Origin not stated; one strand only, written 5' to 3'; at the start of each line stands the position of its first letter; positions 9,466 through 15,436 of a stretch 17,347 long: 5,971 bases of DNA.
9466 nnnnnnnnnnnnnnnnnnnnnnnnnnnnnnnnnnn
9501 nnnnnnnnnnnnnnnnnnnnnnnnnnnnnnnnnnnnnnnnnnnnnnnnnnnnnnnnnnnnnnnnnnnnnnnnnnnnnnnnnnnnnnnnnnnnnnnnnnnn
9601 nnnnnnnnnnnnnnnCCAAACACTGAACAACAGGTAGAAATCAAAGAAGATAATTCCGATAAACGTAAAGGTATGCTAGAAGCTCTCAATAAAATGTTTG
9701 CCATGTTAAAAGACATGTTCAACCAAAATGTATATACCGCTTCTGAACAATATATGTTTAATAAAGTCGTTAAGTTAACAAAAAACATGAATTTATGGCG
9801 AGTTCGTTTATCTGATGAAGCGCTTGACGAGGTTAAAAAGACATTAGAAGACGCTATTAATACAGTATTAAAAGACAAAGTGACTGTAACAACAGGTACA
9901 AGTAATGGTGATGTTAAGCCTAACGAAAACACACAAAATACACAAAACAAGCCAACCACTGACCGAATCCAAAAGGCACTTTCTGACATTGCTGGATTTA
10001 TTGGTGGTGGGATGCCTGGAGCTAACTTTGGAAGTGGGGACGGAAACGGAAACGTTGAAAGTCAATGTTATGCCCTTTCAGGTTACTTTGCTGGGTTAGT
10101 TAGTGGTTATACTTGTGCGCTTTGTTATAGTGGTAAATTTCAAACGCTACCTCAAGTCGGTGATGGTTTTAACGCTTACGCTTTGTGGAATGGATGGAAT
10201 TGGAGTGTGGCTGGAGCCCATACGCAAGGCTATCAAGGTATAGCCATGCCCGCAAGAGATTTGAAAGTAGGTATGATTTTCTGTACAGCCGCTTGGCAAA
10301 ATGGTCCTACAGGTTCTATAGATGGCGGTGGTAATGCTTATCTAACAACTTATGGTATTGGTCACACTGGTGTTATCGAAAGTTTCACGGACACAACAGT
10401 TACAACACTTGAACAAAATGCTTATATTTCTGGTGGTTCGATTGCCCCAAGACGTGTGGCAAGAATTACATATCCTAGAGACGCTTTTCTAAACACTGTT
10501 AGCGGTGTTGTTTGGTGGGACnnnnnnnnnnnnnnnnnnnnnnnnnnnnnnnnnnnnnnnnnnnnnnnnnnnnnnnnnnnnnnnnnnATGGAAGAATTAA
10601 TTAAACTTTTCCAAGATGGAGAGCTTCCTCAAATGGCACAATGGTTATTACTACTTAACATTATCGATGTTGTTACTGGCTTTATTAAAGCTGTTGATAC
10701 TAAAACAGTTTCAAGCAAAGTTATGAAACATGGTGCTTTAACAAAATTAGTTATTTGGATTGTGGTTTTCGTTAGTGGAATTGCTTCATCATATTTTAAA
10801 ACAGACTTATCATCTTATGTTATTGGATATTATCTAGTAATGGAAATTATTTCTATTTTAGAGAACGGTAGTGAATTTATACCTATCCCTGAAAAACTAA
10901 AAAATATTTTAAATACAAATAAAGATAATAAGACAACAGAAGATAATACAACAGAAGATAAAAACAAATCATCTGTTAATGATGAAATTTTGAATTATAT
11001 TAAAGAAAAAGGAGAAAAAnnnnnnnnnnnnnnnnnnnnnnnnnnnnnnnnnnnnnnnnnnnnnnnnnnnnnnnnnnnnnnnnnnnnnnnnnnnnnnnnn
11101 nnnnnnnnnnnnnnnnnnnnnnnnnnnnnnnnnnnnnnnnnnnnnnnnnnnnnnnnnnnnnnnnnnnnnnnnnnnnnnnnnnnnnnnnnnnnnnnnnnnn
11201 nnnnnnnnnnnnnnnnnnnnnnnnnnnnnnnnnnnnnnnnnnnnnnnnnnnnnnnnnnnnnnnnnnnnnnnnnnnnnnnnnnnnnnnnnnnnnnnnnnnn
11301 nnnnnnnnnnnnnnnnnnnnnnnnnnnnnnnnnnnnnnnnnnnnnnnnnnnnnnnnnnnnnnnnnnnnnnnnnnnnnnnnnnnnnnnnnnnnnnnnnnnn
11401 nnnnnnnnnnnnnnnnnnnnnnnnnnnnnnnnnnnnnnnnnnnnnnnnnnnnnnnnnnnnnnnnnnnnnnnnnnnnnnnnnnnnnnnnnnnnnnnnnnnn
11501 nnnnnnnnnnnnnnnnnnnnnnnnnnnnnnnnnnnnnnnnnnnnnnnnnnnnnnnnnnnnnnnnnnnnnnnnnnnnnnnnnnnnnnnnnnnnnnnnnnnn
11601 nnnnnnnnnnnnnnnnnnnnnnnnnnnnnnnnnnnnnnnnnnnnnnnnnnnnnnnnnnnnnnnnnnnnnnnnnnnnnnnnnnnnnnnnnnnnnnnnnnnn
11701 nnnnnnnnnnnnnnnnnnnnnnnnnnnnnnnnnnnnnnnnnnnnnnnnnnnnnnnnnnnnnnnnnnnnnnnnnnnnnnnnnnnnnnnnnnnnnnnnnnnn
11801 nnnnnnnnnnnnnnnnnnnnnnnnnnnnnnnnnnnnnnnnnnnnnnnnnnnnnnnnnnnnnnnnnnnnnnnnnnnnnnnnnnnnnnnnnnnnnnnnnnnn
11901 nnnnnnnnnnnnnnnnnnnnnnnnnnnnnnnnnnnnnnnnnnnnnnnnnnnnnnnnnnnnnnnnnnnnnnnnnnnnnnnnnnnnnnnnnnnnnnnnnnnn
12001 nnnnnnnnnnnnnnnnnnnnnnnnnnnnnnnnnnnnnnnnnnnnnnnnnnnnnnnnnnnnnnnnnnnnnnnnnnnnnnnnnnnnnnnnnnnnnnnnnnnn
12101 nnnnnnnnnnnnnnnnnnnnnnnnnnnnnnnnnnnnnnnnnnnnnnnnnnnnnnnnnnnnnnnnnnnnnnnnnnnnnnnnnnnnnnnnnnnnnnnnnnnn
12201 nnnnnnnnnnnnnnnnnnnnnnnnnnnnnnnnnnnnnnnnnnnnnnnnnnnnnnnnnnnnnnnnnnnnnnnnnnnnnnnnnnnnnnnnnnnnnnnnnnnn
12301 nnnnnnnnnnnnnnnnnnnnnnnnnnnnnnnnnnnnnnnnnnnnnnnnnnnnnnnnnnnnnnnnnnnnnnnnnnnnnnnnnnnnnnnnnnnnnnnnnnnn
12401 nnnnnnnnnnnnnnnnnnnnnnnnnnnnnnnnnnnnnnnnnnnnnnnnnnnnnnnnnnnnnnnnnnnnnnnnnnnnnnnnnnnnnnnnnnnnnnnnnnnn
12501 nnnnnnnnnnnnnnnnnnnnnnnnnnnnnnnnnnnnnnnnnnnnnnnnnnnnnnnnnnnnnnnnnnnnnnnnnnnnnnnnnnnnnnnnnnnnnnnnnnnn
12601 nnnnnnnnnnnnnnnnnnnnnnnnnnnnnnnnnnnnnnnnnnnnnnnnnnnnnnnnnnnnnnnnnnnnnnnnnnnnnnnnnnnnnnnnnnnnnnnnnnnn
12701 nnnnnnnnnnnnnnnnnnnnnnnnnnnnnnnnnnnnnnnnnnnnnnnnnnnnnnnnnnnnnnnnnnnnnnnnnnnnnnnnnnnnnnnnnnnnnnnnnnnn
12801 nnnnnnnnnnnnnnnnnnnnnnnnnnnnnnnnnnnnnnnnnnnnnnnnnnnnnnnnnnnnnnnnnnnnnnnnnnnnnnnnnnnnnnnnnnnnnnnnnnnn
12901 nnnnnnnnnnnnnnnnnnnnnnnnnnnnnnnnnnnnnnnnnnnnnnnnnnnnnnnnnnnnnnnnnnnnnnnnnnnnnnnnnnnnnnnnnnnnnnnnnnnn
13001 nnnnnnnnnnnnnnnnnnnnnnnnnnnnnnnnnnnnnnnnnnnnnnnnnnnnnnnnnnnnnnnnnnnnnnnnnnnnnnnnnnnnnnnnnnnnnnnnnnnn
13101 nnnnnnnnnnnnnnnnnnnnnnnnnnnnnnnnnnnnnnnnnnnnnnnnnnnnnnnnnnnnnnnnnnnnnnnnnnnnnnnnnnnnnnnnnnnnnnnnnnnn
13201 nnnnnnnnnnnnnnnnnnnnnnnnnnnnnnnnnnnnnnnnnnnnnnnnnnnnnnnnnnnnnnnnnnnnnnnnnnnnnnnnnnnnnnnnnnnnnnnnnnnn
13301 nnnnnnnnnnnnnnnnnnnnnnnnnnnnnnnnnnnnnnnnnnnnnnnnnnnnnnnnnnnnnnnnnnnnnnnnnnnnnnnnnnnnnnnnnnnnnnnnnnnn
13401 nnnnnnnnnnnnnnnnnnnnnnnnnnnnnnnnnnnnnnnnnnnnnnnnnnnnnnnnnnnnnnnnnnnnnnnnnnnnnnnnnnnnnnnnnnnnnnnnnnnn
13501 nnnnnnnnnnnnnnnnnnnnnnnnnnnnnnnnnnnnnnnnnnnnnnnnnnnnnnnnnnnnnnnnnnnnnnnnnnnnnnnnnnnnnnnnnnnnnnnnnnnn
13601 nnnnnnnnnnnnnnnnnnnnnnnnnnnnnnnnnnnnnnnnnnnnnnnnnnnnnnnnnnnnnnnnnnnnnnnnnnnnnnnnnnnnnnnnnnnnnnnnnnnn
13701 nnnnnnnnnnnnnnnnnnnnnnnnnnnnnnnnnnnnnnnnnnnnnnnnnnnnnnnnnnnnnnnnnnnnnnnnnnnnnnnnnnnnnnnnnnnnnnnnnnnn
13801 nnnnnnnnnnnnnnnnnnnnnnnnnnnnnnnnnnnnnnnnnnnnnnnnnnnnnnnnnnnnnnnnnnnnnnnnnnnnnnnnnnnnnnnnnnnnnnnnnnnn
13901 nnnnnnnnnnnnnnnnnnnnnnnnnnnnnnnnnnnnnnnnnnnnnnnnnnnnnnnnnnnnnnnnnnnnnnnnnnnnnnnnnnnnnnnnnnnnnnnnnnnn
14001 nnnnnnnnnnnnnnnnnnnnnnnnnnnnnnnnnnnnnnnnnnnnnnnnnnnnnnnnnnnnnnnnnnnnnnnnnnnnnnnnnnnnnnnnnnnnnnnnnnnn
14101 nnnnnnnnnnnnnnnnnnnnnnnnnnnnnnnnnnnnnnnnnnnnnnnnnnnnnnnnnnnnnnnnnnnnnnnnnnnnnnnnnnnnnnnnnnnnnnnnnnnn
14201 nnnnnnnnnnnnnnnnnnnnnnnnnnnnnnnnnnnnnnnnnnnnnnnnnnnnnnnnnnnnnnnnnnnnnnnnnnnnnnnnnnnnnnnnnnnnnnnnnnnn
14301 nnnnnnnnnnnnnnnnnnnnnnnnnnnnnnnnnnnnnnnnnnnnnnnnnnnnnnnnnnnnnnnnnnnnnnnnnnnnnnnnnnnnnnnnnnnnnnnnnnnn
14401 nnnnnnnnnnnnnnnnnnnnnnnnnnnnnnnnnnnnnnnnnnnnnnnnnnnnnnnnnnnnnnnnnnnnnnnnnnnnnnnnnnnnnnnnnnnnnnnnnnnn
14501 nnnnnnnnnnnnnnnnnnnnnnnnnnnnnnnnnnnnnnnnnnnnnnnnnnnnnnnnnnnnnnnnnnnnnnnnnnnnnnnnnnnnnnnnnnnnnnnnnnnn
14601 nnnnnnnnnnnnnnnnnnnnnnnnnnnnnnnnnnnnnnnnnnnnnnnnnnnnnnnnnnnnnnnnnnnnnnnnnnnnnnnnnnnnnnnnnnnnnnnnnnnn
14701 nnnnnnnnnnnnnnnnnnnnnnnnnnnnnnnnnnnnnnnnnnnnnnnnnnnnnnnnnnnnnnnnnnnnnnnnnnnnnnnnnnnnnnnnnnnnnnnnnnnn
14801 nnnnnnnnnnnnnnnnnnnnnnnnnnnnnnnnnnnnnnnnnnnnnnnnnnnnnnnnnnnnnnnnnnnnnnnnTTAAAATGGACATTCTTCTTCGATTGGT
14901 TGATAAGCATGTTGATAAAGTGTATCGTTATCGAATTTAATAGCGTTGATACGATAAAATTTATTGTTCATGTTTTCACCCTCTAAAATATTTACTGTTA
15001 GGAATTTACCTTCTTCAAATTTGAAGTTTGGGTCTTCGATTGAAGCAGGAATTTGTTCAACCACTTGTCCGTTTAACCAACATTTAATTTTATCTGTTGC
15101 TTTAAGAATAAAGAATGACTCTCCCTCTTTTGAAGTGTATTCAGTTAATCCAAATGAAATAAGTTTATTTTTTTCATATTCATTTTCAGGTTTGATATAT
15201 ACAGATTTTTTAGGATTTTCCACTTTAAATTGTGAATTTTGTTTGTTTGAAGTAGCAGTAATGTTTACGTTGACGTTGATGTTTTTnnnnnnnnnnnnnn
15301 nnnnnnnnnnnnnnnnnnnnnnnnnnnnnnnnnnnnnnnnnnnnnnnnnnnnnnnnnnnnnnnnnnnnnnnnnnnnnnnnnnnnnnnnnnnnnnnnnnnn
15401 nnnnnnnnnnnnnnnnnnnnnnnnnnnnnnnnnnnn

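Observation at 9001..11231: Rearranged two-component PlyC-like lysin: PlyCA-like gene, holin, then PlyCB-like gene, with no intervening HNH/intron-like gene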

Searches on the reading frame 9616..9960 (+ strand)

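Call 69: search_protein_families(library=pfam, proteins=[window:9616-9960:+], max_evalue=5)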
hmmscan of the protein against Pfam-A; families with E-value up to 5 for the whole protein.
window:9616-9960:+ (115 aa): 5 families
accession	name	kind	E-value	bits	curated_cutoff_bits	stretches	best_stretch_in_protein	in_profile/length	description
PF11718.13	CPSF73-100_C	-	0.011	15.8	24.5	1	7-92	131-213/215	Pre-mRNA 3'-end-processing endonuclease polyadenylation factor C-term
PF13256.11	DUF4047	-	0.014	15.9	22.1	1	3-39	62-98/125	Domain of unknown function (DUF4047)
PF20175.3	Tra1_central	-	0.037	13.2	27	1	3-87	315-396/585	Tra1 HEAT repeat central region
PF21682.2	AF_2299-like_N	-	0.074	13.5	27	1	31-78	87-131/134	CDP-alcohol phosphatidyltransferase AF_2299-like, N-terminal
PF07153.16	Marek_SORF3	-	0.13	12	25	1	25-101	100-175/290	Marek's disease-like virus SORF3 protein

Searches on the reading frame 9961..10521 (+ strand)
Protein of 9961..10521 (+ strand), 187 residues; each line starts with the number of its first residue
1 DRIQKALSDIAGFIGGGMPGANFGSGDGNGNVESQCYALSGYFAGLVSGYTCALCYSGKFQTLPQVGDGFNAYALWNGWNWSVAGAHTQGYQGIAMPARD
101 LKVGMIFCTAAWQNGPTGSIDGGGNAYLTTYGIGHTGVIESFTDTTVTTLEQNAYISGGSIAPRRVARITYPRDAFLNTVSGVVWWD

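Call 69: search_protein_families(library=pfam, proteins=[window:9961-10521:+], max_evalue=5)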
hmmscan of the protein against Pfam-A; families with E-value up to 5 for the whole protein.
window:9961-10521:+ (187 aa): 1 family
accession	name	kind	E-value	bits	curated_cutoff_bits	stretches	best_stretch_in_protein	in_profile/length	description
PF05257.22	CHAP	-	0.00028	21.7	26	1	52-153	11-81/81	CHAP domain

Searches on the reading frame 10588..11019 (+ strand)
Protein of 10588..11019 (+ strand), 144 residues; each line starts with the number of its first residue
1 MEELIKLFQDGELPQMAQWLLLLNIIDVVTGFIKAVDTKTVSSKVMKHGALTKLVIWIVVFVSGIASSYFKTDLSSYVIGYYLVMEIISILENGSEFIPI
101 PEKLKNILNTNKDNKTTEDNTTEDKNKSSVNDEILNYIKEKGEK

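Call 7: search_protein_families(library=pfam, proteins=[window:10588-11019:+], max_evalue=1)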
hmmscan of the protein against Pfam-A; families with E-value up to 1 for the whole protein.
window:10588-11019:+ (144 aa): 1 family
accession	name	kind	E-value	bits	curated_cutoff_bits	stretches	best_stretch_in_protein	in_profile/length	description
PF05105.17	Phage_holin_4_1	-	3.8e-23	82.2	22.2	1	11-112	8-115/116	Bacteriophage holin family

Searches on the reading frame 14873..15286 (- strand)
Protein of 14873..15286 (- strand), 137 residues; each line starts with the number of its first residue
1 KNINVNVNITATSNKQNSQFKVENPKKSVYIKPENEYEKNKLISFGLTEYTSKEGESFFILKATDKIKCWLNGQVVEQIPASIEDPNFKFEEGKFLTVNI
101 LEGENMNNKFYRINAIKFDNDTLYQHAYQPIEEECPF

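Call 28: search_protein_families(library=phrogs, proteins=[window:14873-15286:-], max_evalue=0.001)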
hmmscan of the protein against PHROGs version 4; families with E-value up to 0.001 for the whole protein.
window:14873-15286:- (137 aa): 1 family
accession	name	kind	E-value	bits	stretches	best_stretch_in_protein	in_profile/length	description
phrog_22891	-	unknown function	1.1e-15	59.2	1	6-74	17-90/170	-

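Call 29: search_protein_families(library=pfam, proteins=[window:14873-15286:-], max_evalue=0.01)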
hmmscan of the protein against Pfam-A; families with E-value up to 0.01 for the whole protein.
window:14873-15286:- (137 aa): 0 families
